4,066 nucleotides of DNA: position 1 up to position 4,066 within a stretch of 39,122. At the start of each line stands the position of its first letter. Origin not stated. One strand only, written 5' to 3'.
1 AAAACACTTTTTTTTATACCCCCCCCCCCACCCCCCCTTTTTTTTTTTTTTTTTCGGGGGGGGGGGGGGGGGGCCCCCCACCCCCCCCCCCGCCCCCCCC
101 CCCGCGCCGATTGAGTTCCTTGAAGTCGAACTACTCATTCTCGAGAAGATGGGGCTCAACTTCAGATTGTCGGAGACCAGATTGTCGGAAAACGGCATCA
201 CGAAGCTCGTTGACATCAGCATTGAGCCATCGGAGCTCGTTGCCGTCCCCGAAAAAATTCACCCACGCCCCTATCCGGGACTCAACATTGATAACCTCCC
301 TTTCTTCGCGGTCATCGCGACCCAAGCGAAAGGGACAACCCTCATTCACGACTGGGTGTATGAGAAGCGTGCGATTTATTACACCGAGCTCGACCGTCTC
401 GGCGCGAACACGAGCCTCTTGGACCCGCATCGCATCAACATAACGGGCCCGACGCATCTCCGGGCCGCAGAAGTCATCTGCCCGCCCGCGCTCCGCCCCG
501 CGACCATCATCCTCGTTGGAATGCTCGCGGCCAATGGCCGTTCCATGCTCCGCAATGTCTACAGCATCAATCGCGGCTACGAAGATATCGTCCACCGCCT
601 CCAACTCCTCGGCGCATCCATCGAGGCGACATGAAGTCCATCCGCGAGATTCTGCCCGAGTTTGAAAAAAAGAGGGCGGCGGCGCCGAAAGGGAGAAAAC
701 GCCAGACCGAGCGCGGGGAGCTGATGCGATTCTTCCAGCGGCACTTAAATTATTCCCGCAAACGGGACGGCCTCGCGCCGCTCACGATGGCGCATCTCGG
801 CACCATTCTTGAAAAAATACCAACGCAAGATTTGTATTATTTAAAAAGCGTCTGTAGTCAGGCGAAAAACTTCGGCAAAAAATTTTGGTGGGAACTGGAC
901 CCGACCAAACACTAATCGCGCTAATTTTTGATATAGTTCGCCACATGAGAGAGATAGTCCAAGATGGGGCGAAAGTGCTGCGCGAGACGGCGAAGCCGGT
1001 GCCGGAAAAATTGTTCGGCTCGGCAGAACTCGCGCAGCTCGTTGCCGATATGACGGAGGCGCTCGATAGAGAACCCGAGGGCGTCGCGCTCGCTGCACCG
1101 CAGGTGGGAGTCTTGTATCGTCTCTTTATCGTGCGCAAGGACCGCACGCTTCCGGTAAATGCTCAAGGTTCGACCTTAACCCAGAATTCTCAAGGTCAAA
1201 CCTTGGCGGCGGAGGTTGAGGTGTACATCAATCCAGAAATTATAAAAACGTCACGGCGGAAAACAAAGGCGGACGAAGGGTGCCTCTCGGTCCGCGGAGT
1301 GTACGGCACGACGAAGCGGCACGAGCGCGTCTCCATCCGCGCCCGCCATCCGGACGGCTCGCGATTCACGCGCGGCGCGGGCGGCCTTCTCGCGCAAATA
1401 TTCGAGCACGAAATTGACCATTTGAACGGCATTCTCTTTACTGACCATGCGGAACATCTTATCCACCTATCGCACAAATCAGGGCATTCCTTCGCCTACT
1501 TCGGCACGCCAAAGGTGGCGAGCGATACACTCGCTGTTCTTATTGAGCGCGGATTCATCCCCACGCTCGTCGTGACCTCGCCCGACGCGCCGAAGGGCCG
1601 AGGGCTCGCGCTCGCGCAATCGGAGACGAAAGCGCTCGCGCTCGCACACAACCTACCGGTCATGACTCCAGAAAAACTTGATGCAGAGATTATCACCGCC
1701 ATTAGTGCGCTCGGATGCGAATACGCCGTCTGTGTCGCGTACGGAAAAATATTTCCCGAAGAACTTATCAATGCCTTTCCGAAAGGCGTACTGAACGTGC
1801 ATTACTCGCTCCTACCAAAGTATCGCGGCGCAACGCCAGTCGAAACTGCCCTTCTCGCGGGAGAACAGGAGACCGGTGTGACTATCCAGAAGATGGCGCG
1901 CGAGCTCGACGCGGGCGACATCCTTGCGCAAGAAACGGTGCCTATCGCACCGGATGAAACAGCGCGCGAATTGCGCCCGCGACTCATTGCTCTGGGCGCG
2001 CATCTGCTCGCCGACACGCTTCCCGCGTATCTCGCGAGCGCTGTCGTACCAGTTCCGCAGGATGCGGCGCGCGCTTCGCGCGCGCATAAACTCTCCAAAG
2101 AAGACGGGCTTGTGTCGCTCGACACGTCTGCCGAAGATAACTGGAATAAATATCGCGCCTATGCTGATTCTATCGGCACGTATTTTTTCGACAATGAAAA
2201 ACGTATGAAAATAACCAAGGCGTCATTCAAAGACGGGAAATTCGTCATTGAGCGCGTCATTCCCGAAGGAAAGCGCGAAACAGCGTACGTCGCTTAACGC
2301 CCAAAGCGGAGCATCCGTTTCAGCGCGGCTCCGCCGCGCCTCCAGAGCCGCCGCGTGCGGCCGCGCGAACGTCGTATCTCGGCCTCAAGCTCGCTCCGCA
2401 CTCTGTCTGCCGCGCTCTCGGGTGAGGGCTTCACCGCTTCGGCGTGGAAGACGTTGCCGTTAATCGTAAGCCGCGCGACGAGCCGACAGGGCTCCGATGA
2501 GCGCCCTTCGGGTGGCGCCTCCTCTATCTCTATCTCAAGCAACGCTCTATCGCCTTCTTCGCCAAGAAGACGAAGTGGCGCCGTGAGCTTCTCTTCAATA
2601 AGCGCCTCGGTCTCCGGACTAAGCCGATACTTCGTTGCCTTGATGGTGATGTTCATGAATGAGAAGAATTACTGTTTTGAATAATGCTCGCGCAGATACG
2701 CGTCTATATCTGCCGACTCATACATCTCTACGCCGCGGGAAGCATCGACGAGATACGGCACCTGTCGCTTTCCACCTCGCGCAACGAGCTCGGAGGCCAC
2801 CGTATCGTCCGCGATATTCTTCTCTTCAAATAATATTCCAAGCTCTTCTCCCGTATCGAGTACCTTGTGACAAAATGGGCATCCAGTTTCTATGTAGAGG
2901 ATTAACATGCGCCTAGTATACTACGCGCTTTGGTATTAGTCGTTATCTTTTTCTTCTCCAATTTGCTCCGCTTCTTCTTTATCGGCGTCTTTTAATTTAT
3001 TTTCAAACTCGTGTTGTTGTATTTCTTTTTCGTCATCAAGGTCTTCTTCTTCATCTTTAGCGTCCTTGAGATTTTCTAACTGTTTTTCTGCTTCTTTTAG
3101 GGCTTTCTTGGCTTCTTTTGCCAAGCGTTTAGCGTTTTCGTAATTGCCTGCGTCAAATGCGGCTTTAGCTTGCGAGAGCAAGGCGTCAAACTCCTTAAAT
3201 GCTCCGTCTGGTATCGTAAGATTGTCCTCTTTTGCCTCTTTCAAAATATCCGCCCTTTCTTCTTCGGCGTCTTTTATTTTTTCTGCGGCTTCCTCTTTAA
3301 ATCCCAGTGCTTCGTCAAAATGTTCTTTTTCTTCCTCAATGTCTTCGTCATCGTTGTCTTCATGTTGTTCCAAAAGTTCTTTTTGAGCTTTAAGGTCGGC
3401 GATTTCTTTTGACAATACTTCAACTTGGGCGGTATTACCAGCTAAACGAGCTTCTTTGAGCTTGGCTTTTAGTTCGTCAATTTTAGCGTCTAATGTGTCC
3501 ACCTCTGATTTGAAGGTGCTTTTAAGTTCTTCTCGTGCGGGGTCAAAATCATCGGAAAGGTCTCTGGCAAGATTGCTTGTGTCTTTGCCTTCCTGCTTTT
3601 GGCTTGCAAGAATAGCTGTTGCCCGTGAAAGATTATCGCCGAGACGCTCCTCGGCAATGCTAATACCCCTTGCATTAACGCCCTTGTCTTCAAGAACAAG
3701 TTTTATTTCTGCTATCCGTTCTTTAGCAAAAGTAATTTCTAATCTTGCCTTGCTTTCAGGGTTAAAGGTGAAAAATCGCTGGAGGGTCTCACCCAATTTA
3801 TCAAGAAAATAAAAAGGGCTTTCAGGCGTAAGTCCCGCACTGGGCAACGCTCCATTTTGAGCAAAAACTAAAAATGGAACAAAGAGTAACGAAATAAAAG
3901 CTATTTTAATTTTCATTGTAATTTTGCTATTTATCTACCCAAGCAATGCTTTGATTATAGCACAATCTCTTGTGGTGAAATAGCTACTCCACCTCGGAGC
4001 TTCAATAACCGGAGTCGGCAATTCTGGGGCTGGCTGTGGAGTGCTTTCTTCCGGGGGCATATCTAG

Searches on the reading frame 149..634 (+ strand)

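Call 21: search_protein_families(library=pfam, proteins=[window:149-634:+], max_evalue=0.001)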
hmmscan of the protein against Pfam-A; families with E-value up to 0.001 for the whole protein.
window:149-634:+ (161 aa): 1 family
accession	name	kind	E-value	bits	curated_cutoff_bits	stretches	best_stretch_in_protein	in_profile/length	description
PF00275.25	EPSP_synthase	-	1.8e-09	37.3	22.8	1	22-151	288-417/417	EPSP synthase (3-phosphoshikimate 1-carboxyvinyltransferase)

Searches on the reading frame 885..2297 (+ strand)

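Call 21: search_protein_families(library=pfam, proteins=[window:885-2297:+], max_evalue=0.001)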
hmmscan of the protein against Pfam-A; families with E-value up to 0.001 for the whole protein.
window:885-2297:+ (470 aa): 3 families
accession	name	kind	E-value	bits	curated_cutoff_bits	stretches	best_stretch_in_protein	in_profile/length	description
PF01327.26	Pep_deformylase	-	3.4e-40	137.6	22.8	1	21-191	1-152/156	Polypeptide deformylase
PF00551.24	Formyl_trans_N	-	1e-38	133.3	26.1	1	227-376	31-178/181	Formyl transferase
PF02911.23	Formyl_trans_C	-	7.6e-05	23.3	21.1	1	402-451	1-50/100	Formyl transferase, C-terminal domain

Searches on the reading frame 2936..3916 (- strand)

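Call 21: search_protein_families(library=pfam, proteins=[window:2936-3916:-], max_evalue=0.001)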
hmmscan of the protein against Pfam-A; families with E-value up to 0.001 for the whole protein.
window:2936-3916:- (326 aa): 1 family
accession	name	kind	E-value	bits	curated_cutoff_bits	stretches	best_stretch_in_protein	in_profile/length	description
PF18915.5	DUF5667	-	1.1e-10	42.2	27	1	28-115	1-91/99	Domain of unknown function (DUF5667)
